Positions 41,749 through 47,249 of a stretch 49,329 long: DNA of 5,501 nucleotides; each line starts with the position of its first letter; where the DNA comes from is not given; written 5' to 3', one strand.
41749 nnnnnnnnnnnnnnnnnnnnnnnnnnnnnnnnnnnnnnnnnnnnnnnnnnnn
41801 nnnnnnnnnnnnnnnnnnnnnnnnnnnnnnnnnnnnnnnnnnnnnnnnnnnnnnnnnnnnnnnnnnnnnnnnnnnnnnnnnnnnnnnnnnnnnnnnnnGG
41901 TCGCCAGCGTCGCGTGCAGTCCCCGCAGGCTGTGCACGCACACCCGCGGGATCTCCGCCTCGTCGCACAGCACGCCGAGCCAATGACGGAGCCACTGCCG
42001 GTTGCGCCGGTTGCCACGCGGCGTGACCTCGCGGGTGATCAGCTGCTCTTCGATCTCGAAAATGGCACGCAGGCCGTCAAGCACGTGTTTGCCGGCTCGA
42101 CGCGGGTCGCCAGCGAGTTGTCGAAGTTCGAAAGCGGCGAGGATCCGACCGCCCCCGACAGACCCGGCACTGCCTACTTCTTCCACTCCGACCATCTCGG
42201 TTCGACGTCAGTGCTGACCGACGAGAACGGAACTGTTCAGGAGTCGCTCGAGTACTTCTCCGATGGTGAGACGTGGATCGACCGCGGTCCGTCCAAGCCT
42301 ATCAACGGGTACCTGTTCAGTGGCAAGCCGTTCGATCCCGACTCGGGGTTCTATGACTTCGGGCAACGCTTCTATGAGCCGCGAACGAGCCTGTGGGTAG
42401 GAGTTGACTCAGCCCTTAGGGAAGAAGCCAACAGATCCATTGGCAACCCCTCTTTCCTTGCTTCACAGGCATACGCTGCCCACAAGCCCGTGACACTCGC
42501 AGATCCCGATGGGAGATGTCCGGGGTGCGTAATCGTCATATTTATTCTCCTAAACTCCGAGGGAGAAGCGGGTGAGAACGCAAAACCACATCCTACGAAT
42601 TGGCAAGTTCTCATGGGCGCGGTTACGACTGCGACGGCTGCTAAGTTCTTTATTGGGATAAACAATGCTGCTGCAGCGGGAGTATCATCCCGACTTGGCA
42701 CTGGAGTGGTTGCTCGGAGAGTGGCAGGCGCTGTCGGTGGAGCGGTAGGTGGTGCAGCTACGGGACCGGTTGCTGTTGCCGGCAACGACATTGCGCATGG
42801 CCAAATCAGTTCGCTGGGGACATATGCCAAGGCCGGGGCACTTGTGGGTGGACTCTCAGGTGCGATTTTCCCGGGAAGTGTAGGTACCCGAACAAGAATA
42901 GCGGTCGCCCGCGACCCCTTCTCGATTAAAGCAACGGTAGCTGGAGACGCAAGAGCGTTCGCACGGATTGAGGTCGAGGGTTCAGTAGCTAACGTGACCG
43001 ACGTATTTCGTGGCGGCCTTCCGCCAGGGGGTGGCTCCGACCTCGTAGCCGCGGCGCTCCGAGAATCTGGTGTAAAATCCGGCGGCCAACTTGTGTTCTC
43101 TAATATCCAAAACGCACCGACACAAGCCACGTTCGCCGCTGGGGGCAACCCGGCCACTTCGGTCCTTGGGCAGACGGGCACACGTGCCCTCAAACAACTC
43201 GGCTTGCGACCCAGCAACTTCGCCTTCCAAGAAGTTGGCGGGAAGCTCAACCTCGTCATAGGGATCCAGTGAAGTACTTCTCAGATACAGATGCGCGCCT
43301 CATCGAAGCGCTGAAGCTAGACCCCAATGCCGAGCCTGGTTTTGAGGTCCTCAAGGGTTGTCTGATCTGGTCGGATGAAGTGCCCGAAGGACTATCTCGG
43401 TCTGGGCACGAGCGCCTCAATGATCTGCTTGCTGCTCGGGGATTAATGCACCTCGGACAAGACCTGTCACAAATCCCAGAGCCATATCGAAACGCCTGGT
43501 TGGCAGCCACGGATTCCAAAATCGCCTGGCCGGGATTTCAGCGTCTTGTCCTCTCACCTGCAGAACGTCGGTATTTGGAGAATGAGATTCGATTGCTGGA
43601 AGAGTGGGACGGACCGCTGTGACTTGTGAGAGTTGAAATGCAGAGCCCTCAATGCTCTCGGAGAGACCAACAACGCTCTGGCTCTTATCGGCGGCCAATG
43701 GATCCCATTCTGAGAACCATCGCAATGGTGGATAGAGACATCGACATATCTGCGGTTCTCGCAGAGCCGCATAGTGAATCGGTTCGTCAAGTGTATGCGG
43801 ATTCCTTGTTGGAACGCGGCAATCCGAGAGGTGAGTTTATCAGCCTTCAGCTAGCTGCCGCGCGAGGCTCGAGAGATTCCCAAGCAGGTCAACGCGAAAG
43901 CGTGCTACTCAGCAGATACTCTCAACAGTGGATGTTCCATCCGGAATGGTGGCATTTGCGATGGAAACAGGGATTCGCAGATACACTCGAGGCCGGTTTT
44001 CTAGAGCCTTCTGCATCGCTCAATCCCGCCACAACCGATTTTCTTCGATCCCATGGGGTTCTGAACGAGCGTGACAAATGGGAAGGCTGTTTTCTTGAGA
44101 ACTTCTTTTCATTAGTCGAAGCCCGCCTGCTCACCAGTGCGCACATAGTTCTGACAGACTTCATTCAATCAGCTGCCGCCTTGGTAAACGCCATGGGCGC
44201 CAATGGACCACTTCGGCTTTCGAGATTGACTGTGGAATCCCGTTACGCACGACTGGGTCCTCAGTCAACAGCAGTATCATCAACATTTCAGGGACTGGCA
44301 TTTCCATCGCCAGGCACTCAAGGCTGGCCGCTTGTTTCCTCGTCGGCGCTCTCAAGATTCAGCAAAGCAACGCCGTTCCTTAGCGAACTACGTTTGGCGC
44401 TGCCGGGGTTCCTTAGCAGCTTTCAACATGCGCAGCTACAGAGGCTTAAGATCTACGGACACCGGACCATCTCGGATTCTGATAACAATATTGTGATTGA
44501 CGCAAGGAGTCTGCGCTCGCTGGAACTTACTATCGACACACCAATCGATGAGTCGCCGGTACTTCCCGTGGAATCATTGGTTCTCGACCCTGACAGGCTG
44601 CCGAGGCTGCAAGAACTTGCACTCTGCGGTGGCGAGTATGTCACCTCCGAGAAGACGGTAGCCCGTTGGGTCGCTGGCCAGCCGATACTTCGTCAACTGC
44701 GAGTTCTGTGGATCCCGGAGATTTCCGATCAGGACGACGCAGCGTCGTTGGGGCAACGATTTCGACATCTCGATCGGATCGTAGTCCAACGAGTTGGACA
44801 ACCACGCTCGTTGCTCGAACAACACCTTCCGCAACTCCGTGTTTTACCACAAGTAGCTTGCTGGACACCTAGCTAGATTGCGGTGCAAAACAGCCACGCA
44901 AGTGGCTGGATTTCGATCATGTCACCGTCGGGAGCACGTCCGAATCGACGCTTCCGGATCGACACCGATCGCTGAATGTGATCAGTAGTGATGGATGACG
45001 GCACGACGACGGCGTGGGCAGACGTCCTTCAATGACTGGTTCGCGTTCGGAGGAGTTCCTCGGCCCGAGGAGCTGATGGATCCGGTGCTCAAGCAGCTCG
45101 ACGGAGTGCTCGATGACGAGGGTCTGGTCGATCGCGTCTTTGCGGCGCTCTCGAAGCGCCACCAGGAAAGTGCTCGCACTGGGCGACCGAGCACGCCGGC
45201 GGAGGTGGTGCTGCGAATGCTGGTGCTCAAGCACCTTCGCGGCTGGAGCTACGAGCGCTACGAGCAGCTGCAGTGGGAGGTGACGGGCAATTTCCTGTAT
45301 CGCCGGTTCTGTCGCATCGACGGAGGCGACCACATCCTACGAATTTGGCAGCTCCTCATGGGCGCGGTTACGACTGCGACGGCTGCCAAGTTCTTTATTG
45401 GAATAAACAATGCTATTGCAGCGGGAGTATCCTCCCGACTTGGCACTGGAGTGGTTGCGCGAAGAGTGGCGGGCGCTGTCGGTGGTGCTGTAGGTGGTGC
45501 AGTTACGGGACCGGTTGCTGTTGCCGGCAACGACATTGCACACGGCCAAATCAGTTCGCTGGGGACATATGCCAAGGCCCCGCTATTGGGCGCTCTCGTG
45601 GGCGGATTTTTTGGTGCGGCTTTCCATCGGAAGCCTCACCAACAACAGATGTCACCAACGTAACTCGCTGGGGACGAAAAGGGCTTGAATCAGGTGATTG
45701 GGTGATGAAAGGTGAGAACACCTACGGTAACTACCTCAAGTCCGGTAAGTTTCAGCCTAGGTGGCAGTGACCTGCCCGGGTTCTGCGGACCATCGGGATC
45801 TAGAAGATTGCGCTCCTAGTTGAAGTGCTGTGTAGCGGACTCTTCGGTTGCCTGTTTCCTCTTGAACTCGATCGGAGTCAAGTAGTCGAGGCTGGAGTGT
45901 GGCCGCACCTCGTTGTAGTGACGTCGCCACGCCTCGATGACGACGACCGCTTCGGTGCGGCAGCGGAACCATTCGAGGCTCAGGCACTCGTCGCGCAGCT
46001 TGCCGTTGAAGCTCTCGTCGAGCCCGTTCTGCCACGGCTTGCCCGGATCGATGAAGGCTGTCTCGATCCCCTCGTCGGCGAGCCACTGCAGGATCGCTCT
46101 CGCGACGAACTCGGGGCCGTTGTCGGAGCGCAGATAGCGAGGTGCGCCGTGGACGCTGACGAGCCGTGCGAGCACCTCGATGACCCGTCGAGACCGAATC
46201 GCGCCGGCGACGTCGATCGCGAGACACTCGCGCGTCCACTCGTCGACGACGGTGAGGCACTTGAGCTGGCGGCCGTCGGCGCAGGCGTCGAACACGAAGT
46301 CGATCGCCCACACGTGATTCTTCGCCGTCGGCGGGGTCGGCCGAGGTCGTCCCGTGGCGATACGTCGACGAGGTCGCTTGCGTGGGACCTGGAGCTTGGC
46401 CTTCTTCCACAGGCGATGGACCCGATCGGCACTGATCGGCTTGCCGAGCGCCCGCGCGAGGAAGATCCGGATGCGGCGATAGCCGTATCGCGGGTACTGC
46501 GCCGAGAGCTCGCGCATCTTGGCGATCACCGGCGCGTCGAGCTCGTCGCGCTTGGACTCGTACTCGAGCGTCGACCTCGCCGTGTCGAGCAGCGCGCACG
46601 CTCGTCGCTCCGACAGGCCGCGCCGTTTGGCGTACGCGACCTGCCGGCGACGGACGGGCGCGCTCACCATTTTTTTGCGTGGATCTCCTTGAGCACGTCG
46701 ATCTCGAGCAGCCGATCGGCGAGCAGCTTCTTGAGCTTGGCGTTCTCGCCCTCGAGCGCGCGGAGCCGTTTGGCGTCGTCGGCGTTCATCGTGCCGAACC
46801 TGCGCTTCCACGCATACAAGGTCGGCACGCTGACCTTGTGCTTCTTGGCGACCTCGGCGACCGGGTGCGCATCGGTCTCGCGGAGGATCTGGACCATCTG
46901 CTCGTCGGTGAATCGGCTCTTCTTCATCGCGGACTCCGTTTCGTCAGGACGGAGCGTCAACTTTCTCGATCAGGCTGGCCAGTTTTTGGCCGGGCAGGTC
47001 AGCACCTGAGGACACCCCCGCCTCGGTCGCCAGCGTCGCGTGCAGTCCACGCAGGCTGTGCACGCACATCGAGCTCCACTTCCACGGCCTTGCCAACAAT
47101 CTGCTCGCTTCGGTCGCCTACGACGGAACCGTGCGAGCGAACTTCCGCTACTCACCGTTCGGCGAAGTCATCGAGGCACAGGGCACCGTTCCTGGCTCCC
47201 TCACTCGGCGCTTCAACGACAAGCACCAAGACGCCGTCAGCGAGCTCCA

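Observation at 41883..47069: Same 62-bp integrase-coding segment sits at the junction of both orphan rhs fragments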

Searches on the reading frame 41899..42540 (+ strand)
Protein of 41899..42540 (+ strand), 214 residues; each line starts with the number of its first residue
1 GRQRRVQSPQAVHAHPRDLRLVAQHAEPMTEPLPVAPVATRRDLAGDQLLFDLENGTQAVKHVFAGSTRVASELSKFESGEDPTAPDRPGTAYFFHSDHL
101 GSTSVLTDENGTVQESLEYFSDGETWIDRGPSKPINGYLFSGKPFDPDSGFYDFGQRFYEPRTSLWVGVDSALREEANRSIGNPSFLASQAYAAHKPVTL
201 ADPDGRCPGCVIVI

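Call 36: search_protein_representatives(protein=window:41899-42540:+)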
Query: 214 residues. Proteins with E-value up to 0.001 (for the whole library): 29602; up to 1e-10: 3941; up to 1e-30: 43. The best 150 are listed.
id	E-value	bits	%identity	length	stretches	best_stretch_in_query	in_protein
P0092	3.9e-75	269.0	71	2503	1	47-213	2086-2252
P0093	1.2e-70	254.3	65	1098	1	39-209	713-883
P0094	8.1e-70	251.6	68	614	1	45-205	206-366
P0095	5.2e-69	249.0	66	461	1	46-208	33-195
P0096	4.4e-64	232.9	61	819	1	31-206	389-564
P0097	4.1e-60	219.9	56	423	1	37-206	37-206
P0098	1.9e-59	217.7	49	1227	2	44-206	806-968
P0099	2.0e-58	214.4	62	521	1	50-206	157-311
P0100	1.7e-54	201.5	57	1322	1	51-209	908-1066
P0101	7.7e-53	196.1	63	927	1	50-208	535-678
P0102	1.5e-52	195.2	59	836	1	51-209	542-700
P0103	5.1e-52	193.4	55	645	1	50-207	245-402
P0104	7.6e-52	192.9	57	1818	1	50-208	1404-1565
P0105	5.7e-51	190.0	52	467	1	47-209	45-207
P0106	8.0e-51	189.5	53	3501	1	50-209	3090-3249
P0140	2.8e-29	119.1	49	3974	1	58-206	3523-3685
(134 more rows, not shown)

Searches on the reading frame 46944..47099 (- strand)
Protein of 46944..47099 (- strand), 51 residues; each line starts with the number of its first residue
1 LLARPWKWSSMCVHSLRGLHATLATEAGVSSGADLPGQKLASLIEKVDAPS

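Call 81: find_encoding_contigs(protein=window:46944-47099:-, flank=3000, max_places=4)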
Protein window:46944-47099:- (51 aa): no gene with exactly this product is on record in the collection.
